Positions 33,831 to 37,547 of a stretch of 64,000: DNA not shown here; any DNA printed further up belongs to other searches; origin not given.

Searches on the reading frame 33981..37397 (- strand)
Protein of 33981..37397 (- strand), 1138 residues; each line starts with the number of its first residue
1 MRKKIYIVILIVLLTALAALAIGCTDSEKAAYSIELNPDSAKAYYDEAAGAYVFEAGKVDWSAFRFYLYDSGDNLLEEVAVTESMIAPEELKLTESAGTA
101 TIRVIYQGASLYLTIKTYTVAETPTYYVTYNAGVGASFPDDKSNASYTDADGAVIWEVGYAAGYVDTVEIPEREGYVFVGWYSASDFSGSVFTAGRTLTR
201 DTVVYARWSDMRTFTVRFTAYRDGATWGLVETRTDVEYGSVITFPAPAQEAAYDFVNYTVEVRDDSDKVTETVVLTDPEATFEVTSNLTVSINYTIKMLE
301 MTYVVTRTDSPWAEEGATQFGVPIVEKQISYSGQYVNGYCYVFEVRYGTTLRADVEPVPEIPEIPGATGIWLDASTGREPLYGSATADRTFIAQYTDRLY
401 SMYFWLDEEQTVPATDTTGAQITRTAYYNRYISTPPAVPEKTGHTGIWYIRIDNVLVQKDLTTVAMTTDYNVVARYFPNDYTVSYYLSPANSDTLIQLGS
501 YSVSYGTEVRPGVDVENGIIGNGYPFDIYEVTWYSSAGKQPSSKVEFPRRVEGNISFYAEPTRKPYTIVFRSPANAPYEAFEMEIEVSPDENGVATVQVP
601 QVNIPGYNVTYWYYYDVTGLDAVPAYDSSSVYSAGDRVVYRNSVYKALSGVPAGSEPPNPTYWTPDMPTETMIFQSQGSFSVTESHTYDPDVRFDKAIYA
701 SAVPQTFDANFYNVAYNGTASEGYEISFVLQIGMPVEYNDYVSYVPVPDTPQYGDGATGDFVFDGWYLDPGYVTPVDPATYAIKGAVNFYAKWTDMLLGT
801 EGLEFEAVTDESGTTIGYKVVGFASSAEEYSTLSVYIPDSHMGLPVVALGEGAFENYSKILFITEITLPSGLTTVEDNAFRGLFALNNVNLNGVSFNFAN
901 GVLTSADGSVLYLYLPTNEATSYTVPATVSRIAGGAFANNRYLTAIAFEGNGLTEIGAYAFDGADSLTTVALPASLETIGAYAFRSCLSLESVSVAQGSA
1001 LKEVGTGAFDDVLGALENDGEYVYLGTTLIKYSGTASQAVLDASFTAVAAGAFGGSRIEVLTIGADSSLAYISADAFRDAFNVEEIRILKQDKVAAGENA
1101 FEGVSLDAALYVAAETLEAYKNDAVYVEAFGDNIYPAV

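Call 6: search_protein_families(library=pfam, proteins=[window:33981-37397:-], max_evalue=0.01)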
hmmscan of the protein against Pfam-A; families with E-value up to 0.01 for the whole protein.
window:33981-37397:- (1138 aa): 4 families
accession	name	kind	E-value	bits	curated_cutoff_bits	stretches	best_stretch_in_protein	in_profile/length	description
PF13306.12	LRR_5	-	3e-25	89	27.7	2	919-1011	12-100/127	BspA type Leucine rich repeat region (6 copies)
PF09479.16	Flg_new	-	1.7e-10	41.3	27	1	164-206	21-64/65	Listeria-Bacteroides repeat domain (List_Bact_rpt)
PF02839.19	CBM_5_12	-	0.00047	20.6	26.2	1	625-663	1-43/44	Carbohydrate-binding module family 5/12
PF13855.12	LRR_8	-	0.004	17.3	27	0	931-969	15-53/61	Leucine rich repeat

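Call 7: search_protein_families(library=ncbifam, proteins=[window:33981-37397:-], max_evalue=0.01)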
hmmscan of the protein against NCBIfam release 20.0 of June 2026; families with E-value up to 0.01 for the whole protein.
window:33981-37397:- (1138 aa): 3 families
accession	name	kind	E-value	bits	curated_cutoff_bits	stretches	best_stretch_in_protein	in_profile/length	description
TIGR02543.1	List_Bact_rpt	repeat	1.5e-11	44.5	20.95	2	171-209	1-41/44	TIGR02543 family repeat protein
NF047961.1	adhesin_HupY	equivalog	8.3e-07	27.4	1250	1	950-1011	194-252/978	leucine-rich repeat adhesin HupY/LrrG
NF045861.1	glide_Gli349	exception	2.1e-05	21.4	1750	1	925-988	2684-2745/3169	gliding machinery surface structure protein Gli349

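Call 64: search_protein_families(library=padloc, proteins=[window:33981-37397:-], max_evalue=0.01)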
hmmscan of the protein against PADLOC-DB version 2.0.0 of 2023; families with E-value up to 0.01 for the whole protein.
window:33981-37397:- (1138 aa): 0 families

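Call 80: search_solved_structures(query=window:33981-37397:-, max_evalue=0.01)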
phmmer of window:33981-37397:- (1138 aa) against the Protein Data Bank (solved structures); distinct sequences matched with E-value up to 0.01: 12.
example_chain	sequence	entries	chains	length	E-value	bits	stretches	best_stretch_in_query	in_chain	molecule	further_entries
4cp6_A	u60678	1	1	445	1.9e-19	72.1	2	856-993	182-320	CHOLINE BINDING PROTEIN PCPA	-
4fs7_A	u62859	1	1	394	1.1e-17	66.4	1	951-1063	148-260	Uncharacterized protein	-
4gt6_A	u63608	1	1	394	4.7e-17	64.2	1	837-998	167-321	Cell surface protein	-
4h09_A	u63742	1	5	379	1.1e-16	63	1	863-994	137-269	Hypothetical leucine rich repeat protein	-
6mlx_A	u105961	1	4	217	2.6e-09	38.6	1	951-1012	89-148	Leucine-rich repeat protein TpLRR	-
6tl8_A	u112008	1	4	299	0.00031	21.8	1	936-1040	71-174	Myeloid cell surface antigen CD33,Leucine-rich repeat and fibronectin type-III domain-cont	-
4qxf_A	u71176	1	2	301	0.00042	21.3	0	873-1012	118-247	Leucine-rich repeat-containing G-protein coupled receptor 4, Variable lymphocyte receptor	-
4fdw_A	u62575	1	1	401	0.00048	21.1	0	953-1122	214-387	leucine rich hypothetical protein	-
4fd0_A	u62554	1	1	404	0.0011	19.9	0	863-1001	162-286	Leucine rich hypothetical protein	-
4qxe_A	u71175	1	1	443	0.0021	19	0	873-1011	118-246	Leucine-rich repeat-containing G-protein coupled receptor 4, linker, Variable lymphocyte r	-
25vf_A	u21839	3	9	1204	0.0047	17.9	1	620-665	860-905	F2-pyocin-tail-fiber | tail fiber protein of F2-pyocin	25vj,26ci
7b27_CCC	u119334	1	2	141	0.0073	17.2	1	505-604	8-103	neutralizing nanobody NM1230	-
